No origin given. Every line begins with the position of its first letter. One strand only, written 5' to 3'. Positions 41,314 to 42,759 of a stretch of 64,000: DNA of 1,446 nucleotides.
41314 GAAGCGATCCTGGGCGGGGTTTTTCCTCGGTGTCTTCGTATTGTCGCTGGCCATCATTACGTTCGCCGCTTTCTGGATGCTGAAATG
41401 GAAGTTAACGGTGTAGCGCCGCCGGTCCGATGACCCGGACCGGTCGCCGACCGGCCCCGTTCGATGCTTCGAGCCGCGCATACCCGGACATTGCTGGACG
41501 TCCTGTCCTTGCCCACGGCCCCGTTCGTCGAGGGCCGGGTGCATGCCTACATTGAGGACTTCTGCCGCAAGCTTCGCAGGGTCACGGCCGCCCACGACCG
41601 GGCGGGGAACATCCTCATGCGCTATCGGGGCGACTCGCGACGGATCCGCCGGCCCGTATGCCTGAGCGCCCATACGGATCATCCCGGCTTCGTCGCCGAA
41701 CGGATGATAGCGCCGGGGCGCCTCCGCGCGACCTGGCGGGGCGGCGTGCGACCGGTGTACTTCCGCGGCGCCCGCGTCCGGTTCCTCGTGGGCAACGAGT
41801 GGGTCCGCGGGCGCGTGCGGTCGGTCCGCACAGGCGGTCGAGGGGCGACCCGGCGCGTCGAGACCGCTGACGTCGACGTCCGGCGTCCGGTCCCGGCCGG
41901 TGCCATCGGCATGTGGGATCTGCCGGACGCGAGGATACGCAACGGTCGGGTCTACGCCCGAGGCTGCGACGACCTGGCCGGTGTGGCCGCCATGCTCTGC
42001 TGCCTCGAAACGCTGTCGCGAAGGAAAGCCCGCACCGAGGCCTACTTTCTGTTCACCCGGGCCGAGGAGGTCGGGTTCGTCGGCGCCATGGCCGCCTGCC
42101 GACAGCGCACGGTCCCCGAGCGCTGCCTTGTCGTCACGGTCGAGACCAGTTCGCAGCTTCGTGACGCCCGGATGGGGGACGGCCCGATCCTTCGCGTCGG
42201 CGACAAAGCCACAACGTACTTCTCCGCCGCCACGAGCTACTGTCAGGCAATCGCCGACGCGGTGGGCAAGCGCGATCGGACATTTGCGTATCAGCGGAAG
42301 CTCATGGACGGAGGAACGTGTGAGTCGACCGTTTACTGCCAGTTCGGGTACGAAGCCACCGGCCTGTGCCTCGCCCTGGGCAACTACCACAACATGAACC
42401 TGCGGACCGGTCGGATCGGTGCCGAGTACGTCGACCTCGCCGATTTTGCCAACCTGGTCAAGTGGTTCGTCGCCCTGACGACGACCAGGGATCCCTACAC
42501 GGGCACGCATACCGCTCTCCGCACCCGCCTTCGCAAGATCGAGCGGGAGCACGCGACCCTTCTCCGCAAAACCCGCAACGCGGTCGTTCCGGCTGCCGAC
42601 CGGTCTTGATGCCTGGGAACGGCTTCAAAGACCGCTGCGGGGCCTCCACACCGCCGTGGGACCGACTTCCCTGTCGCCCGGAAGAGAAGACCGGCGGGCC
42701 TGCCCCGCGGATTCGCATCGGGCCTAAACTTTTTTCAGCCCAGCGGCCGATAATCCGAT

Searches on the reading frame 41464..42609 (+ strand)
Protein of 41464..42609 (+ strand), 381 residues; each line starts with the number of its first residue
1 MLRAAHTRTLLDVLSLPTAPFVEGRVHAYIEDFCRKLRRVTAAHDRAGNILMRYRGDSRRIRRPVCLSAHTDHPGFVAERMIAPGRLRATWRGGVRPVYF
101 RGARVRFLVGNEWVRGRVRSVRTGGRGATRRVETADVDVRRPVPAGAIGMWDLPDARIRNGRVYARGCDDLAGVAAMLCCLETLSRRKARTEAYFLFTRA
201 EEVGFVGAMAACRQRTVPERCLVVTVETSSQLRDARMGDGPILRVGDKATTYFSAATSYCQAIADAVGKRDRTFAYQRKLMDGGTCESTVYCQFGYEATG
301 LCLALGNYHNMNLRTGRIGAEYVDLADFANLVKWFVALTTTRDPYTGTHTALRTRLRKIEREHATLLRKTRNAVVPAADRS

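Call 20: search_protein_families(library=pfam, proteins=[window:41464-42609:+], max_evalue=0.001)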
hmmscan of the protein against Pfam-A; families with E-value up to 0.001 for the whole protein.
window:41464-42609:+ (381 aa): 3 families
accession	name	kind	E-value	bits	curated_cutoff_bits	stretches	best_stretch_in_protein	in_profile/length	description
PF05343.19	Peptidase_M42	-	2.9e-20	73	23.2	1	48-303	1-267/292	M42 glutamyl aminopeptidase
PF01546.33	Peptidase_M20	-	3.1e-08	34.2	24.6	1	155-337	20-202/206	Peptidase family M20/M25/M40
PF04389.22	Peptidase_M28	-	9.5e-06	25.9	21.3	0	169-219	32-85/193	Peptidase family M28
